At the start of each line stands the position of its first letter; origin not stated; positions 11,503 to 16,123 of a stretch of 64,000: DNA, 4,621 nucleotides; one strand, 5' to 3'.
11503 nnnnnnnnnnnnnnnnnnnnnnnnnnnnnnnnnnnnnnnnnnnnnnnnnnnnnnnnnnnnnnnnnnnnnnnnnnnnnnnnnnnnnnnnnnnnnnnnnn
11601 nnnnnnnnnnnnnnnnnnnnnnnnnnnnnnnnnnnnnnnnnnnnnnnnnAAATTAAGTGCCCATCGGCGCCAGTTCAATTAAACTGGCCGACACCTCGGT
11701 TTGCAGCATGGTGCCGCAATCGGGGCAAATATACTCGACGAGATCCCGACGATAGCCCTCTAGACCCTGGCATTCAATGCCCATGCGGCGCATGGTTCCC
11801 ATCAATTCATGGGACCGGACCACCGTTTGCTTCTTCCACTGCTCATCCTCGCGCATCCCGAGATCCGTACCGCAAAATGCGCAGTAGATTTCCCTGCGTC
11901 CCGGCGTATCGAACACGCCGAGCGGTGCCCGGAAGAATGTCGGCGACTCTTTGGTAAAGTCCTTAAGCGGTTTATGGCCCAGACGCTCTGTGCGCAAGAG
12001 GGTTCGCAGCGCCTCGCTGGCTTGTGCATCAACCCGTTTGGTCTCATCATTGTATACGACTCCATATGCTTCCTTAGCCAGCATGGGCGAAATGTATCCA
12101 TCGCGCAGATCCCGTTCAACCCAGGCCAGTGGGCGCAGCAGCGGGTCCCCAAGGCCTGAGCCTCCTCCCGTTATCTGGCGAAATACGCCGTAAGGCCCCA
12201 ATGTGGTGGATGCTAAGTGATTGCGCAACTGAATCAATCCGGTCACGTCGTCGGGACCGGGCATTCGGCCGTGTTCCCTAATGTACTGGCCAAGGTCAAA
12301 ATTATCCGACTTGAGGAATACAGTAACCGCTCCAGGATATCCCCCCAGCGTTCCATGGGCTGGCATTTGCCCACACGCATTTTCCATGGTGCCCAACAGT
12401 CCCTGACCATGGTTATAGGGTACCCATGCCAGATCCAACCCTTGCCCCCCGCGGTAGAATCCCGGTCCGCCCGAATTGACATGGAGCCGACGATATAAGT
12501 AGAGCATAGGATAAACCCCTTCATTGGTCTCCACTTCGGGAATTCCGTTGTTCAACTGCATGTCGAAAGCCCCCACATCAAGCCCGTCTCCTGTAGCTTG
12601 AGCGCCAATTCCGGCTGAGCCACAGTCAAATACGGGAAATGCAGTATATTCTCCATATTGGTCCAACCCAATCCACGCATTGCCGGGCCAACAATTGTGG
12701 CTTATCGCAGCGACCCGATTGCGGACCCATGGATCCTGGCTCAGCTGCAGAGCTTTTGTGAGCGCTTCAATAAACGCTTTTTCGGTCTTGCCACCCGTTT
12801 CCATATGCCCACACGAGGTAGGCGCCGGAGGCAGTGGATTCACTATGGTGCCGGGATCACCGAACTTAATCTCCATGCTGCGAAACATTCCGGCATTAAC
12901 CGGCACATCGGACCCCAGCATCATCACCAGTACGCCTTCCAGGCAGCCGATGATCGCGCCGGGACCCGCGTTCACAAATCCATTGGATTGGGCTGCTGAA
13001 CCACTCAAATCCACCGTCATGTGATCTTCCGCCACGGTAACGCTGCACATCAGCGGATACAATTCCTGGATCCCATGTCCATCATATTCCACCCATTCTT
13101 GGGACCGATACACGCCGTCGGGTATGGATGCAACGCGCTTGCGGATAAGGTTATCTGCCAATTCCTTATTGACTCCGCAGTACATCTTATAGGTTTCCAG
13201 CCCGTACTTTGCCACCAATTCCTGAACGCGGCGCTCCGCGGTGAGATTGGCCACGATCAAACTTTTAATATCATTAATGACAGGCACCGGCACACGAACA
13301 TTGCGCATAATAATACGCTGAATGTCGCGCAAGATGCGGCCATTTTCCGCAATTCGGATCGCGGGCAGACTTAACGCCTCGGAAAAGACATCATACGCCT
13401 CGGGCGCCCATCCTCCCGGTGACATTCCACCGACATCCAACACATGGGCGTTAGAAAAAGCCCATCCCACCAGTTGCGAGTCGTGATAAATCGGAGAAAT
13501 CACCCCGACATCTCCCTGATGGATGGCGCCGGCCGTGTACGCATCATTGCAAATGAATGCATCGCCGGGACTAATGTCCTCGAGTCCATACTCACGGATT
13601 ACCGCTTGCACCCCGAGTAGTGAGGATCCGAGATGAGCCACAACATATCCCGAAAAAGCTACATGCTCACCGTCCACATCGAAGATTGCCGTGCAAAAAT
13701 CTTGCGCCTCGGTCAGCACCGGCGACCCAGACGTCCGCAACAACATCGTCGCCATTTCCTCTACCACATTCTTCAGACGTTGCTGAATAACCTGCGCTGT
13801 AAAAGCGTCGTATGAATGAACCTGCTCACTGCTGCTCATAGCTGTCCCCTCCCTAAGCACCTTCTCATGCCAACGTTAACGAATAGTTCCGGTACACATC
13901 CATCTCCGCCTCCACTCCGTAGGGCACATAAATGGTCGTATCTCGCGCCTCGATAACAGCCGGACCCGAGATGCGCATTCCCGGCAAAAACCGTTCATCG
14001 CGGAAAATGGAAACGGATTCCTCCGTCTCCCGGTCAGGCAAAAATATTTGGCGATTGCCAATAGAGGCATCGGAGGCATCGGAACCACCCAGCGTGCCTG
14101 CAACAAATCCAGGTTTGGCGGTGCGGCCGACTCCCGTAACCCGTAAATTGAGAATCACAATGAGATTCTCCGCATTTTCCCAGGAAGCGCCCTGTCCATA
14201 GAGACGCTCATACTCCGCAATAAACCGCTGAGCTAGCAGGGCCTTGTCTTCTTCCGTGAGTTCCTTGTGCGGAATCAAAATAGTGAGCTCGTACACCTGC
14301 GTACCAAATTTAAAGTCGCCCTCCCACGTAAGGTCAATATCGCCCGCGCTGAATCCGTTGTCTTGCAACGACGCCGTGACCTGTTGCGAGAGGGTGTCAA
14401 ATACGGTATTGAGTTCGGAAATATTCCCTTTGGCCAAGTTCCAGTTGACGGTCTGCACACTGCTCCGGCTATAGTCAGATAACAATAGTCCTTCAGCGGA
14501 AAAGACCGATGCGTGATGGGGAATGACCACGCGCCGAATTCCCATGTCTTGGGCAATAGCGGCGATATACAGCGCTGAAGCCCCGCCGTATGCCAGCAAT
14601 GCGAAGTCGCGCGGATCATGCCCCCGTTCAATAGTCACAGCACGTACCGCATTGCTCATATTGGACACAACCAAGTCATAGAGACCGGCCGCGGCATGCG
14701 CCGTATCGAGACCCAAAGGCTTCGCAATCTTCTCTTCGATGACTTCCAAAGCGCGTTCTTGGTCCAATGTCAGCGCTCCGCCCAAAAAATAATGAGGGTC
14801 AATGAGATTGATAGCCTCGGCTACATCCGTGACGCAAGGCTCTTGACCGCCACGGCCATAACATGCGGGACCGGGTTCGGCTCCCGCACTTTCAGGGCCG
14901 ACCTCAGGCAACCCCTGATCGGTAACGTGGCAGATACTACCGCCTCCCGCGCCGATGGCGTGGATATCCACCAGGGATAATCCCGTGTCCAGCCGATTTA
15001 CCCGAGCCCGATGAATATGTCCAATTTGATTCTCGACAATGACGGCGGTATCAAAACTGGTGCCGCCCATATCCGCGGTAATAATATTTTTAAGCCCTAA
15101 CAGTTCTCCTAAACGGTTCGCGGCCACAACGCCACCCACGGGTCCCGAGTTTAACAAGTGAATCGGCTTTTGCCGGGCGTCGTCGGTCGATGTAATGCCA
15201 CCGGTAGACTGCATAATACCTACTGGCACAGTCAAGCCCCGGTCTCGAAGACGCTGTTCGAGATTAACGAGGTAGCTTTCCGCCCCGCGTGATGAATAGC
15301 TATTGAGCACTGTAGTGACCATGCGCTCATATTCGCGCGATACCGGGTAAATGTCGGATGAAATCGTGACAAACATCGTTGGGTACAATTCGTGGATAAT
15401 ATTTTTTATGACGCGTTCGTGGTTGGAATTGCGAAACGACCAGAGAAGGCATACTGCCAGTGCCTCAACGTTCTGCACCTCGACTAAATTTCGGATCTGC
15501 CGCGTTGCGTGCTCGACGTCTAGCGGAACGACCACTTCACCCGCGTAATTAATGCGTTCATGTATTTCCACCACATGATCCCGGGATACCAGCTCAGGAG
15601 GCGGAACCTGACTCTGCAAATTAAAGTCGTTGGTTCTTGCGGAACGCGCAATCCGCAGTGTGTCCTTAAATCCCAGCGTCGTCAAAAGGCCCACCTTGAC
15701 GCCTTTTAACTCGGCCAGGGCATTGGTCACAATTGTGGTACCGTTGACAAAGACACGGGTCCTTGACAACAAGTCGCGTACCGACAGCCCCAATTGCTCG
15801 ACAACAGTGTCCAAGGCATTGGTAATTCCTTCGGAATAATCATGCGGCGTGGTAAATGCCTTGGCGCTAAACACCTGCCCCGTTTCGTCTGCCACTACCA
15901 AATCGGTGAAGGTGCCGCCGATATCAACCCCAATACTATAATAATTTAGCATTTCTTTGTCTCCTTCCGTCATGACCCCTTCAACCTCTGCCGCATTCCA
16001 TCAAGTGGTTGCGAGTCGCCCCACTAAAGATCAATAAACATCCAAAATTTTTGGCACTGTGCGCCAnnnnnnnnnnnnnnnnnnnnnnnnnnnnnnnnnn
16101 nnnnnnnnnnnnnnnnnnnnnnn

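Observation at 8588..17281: lva-like / split ACAD10-11-type module (kinase, small partner, phospho-eliminating ACAD, CoA ligase) sharing one operon with an ATP-dependent HyuA/HyuB pair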

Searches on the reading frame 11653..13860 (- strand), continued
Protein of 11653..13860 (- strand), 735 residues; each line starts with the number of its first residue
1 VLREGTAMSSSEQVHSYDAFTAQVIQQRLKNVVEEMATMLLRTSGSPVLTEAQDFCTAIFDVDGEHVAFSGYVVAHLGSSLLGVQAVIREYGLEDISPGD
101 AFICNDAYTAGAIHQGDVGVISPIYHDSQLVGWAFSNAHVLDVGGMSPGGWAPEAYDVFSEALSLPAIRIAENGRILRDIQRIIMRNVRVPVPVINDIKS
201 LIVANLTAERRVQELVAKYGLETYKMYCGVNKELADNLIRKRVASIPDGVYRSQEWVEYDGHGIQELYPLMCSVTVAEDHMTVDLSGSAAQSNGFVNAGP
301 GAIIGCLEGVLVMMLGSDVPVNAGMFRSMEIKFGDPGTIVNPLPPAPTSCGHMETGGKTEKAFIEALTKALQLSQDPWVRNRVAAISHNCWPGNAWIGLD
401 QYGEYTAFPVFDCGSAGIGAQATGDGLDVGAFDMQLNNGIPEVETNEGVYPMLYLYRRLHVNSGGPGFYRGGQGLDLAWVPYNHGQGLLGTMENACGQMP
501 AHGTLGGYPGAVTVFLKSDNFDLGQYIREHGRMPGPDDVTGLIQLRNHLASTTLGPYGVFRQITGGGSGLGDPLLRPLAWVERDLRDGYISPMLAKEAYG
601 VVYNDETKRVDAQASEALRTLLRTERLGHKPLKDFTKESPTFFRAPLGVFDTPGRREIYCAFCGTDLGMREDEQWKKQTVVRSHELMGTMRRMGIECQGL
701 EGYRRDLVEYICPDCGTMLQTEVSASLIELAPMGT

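Call 74: find_encoding_contigs(protein=P0075, flank=10000, max_places=1)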
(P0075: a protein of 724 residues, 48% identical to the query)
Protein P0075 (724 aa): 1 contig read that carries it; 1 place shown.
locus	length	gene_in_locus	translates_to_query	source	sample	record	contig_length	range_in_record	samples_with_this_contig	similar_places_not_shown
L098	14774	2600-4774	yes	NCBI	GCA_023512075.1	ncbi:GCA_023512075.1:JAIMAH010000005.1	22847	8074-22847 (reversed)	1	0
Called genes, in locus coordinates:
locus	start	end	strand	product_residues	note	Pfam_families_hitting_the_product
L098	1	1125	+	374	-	PF00378:ECH_1, PF16113:ECH_2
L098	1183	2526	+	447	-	PF07690:MFS_1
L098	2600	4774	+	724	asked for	PF02538:Hydantoinase_B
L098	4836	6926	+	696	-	PF05378:Hydant_A_N, PF01968:Hydantoinase_A, PF19278:Hydant_A_C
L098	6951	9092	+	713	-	PF02538:Hydantoinase_B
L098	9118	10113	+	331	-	PF00106:adh_short (faint), PF01073:3Beta_HSD, PF01370:Epimerase, PF02719:Polysacc_synt_2, PF04321:RmlD_sub_bind, PF07993:NAD_binding_4 (weak), PF08659:KR (weak), PF16363:GDP_Man_Dehyd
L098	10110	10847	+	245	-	PF00106:adh_short, PF08659:KR, PF13561:adh_short_C2, PF23441:SDR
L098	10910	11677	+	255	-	PF23441:SDR (faint), PF00106:adh_short, PF08659:KR, PF13561:adh_short_C2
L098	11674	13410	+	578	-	PF00501:AMP-binding, PF13193:AMP-binding_C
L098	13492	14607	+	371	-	PF00285:Citrate_synt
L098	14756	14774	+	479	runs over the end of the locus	PF03972:MmgE_PrpD_N, PF19305:MmgE_PrpD_C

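Call 75: find_encoding_contigs(protein=P0123, flank=10000, max_places=1)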
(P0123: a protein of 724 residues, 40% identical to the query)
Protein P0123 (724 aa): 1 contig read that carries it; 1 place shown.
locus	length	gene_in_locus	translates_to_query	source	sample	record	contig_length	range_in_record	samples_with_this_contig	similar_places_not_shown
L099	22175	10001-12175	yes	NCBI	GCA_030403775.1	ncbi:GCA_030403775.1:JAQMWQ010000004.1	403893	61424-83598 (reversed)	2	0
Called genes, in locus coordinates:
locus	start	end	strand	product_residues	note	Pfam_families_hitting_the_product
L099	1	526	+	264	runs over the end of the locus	PF09339:HTH_IclR, PF01614:IclR_C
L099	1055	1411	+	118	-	-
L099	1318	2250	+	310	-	PF00296:Bac_luciferase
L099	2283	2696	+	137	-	-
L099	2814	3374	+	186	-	PF02525:Flavodoxin_2, PF03358:FMN_red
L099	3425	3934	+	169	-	PF01613:Flavin_Reduct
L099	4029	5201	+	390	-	PF00465:Fe-ADH, PF25137:ADH_Fe_C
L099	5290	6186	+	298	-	PF00892:EamA, PF03151:TPT (weak), PF00892:EamA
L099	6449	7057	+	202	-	PF12822:ECF_trnsprt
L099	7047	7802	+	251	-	PF01996:F420_ligase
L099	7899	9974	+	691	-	PF05378:Hydant_A_N, PF01968:Hydantoinase_A, PF19278:Hydant_A_C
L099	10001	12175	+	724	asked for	PF02538:Hydantoinase_B, PF08882:Acetone_carb_G (weak)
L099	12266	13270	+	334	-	PF00296:Bac_luciferase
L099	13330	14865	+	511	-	PF00501:AMP-binding, PF13193:AMP-binding_C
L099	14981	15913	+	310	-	PF01933:CofD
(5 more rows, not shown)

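Call 92: search_protein_families(library=ncbifam, proteins=[L010:7216-7701:+], max_evalue=0.01)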
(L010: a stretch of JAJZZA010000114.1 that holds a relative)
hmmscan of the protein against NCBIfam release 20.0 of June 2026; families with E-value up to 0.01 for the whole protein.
L010:7216-7701:+ (161 aa): 0 families

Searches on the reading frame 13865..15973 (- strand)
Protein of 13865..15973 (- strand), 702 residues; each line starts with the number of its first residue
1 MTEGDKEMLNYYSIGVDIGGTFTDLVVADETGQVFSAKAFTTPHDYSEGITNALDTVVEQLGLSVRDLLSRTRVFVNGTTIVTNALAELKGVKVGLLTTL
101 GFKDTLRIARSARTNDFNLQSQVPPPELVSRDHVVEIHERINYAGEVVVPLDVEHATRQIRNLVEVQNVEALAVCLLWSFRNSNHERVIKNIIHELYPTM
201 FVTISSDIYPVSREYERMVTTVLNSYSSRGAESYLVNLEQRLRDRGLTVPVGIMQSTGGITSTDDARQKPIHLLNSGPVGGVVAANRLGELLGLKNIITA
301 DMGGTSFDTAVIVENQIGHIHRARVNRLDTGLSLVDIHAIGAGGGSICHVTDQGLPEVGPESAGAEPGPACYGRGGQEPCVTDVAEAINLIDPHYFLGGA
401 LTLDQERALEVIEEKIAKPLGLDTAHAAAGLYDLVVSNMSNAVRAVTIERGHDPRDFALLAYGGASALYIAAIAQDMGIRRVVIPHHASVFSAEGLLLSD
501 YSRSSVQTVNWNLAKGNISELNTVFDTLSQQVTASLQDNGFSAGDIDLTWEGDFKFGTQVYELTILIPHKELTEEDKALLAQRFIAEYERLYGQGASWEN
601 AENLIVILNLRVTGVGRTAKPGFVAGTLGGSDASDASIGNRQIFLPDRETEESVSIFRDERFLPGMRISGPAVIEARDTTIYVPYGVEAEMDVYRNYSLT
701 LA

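Call 3: search_protein_families(library=pfam, proteins=[window:13865-15973:-])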
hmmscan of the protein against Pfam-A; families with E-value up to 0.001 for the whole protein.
window:13865-15973:- (702 aa): 5 families
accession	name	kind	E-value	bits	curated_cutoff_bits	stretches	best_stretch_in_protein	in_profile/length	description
PF01968.24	Hydantoinase_A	-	2.3e-83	280.2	22.9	1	217-502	1-288/291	Hydantoinase/oxoprolinase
PF05378.19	Hydant_A_N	-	8.9e-45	153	25.2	1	14-195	2-174/176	Hydantoinase/oxoprolinase N-terminal region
PF19278.4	Hydant_A_C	-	2.5e-21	76.4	21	1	518-696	11-187/193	Hydantoinase/oxoprolinase C-terminal domain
PF00480.26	ROK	-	0.00012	22.1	22.9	1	14-63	2-52/294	ROK family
PF01869.26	BcrAD_BadFG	-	0.00061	19.8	31.5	0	14-70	1-64/271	BadF/BadG/BcrA/BcrD ATPase family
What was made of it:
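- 13865..15973 (-): HyuA-type ATP-binding subunit; likely true start 15952. Pfam Hydant_A_N, Hydantoinase_A and Hydant_A_C (call 3).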

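Call 4: search_protein_families(library=ncbifam, proteins=[window:13865-15973:-])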
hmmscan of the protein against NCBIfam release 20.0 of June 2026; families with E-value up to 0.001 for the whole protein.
window:13865-15973:- (702 aa): 3 families
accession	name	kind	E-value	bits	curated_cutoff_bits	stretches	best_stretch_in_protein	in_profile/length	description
NF050156.1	CapLactmsAlpCapA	equivalog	2.5e-171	571.4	1000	1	12-700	1-686/689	caprolactamase subunit alpha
NF042975.2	AcphenoCarb_ApcC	equivalog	7.4e-111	371.5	1500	1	12-694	9-704/733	acetophenone carboxylase subunit gamma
NF042960.1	AcphenoCarb_ApcA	equivalog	2.3e-75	254.1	1250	1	12-700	2-656/658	acetophenone carboxylase subunit alpha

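Call 57: search_solved_structures(query=window:13865-15973:-, max_evalue=0.001)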
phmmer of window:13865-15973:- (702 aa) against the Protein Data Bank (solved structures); distinct sequences matched with E-value up to 0.001: 6.
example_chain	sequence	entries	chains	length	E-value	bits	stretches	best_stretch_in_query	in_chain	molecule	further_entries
6yra_A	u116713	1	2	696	2.9e-117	396.2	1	11-700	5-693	5-oxoprolinase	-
7hk5_A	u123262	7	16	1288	6.8e-112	378.5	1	14-693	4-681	N-methylhydantoinase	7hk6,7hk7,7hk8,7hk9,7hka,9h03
5l9w_B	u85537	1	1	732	8.5e-103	348.4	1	13-692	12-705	Acetophenone carboxylase gamma subunit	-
5svb_B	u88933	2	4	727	1.1e-85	291.8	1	9-699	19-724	Acetone carboxylase beta subunit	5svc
5m45_B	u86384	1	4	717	2.7e-85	290.5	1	9-699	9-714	Acetone carboxylase beta subunit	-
5l9w_b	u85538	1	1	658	1.3e-63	218.9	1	12-563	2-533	Acetophenone carboxylase alpha subunit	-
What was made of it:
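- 13865..15973 (-): PDB hits: caprolactamase CapA 2.9e-117, N-methylhydantoinase 7e-112, Apc 8.5e-103, Acx 1e-85 (call 57).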
